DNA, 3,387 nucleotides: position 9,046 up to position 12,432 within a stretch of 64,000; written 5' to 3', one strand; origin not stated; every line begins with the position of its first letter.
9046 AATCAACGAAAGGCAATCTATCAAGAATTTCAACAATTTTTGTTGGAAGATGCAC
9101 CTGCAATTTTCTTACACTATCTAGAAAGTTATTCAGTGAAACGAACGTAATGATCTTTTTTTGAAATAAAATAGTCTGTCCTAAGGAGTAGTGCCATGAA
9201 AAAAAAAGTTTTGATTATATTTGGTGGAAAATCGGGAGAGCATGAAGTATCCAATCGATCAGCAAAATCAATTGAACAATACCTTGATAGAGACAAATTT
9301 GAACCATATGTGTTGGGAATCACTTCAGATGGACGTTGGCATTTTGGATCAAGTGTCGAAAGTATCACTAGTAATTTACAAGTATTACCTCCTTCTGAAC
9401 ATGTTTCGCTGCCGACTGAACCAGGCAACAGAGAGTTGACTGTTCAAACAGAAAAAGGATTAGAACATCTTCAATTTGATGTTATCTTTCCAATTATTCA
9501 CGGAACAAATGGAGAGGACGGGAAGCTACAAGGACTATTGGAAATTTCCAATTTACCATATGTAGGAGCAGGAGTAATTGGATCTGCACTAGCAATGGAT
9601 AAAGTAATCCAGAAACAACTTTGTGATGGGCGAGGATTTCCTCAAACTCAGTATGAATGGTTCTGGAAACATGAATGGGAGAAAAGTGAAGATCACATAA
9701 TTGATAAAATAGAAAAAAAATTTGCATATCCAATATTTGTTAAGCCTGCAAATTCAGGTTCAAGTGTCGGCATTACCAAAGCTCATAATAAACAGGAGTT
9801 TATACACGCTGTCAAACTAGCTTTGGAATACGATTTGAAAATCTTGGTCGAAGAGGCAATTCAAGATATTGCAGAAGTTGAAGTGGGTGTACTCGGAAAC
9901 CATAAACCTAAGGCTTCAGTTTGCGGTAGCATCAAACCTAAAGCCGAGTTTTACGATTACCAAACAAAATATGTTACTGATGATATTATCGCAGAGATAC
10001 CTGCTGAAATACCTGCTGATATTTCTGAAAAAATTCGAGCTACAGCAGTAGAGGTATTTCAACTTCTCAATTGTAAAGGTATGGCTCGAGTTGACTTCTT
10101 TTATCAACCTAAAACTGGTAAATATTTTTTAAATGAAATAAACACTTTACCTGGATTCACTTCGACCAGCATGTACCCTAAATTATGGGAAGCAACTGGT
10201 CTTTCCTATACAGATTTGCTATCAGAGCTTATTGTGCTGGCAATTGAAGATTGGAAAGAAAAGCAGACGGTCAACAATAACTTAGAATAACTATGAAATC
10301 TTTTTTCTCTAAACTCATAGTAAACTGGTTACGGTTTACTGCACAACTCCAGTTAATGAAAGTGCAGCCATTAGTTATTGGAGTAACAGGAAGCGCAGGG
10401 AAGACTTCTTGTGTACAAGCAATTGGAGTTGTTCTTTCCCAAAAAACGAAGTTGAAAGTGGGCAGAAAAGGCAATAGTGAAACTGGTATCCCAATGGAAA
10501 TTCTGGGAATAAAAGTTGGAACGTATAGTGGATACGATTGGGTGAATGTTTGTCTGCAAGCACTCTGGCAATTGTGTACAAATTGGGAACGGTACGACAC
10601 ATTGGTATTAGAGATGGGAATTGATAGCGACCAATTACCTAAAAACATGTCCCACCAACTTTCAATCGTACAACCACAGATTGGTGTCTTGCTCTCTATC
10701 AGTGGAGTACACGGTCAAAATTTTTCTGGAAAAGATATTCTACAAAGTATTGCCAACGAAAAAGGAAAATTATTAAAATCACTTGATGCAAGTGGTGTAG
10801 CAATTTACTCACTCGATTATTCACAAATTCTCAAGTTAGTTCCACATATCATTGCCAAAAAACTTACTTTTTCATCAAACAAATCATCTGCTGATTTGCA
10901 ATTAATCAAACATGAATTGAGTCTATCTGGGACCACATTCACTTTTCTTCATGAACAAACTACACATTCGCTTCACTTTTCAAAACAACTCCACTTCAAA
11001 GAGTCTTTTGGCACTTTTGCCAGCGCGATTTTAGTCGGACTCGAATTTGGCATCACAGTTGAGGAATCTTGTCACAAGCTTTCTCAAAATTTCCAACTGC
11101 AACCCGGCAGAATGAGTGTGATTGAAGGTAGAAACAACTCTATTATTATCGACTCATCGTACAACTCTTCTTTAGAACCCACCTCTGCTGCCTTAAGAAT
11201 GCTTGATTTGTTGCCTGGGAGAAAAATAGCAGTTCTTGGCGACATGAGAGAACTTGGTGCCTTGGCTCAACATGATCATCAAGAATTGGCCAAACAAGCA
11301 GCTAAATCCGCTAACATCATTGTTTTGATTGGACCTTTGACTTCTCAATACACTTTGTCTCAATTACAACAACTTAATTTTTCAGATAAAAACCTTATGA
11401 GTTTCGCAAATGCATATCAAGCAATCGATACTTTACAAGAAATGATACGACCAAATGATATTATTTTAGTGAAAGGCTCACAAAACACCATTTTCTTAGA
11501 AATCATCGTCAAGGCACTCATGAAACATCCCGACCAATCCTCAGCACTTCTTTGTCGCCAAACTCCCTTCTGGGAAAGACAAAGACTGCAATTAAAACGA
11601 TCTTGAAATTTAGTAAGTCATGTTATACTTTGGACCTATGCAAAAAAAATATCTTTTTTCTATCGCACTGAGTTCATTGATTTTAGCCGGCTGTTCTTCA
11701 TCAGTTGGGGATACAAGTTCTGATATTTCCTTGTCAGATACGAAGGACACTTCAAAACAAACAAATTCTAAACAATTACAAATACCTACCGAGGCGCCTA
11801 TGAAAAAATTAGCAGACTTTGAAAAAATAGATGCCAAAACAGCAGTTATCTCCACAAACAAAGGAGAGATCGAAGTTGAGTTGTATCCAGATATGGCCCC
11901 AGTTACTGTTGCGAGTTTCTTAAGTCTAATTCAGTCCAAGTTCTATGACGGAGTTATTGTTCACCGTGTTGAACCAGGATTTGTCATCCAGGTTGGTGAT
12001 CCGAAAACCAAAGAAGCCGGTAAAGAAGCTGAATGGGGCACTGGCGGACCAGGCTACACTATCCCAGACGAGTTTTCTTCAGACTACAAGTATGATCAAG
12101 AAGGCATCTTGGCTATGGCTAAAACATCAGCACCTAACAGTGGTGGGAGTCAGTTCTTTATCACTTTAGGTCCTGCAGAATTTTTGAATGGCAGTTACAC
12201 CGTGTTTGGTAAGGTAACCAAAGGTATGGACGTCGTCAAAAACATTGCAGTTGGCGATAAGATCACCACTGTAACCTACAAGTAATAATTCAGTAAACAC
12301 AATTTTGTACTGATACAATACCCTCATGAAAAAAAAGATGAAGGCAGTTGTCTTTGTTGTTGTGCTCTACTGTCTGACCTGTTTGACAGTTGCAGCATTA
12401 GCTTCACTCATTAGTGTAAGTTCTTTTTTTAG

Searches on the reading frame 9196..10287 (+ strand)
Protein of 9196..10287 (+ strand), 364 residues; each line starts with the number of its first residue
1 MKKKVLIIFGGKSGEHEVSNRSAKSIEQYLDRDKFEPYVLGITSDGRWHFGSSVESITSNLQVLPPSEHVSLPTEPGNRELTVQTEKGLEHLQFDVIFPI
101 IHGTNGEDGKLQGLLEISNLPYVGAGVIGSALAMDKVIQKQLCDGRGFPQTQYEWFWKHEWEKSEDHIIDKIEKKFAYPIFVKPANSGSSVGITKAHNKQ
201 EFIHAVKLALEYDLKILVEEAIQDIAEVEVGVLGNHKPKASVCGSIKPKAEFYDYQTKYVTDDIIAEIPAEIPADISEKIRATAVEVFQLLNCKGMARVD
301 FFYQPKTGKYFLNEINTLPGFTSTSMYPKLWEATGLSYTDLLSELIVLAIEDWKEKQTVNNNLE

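Call 54: search_protein_families(library=pfam, proteins=[window:9196-10287:+], max_evalue=0.00001)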
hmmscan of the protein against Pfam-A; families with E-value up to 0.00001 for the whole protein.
window:9196-10287:+ (364 aa): 4 families
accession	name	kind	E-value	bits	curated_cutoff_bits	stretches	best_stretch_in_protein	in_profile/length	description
PF07478.18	Dala_Dala_lig_C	-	2.9e-72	242.9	24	1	144-346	3-203/204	D-ala D-ala ligase C-terminus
PF01820.27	Dala_Dala_lig_N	-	6e-32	111.1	34.6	1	4-125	1-121/121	D-ala D-ala ligase N-terminus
PF02786.22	CPSase_L_D2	-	1.3e-12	48.1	19.8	1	171-317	32-178/211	Carbamoyl-phosphate synthase L chain, ATP binding domain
PF02222.28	ATP-grasp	-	1.1e-07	32.1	27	1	168-316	21-160/179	ATP-grasp domain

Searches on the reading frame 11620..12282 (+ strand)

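Call 54: search_protein_families(library=pfam, proteins=[window:11620-12282:+], max_evalue=0.00001)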
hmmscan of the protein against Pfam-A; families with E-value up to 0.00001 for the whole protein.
window:11620-12282:+ (221 aa): 1 family
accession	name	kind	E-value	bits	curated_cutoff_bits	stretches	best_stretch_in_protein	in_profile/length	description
PF00160.26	Pro_isomerase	-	2.6e-46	158.2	21.7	1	76-213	3-141/159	Cyclophilin type peptidyl-prolyl cis-trans isomerase/CLD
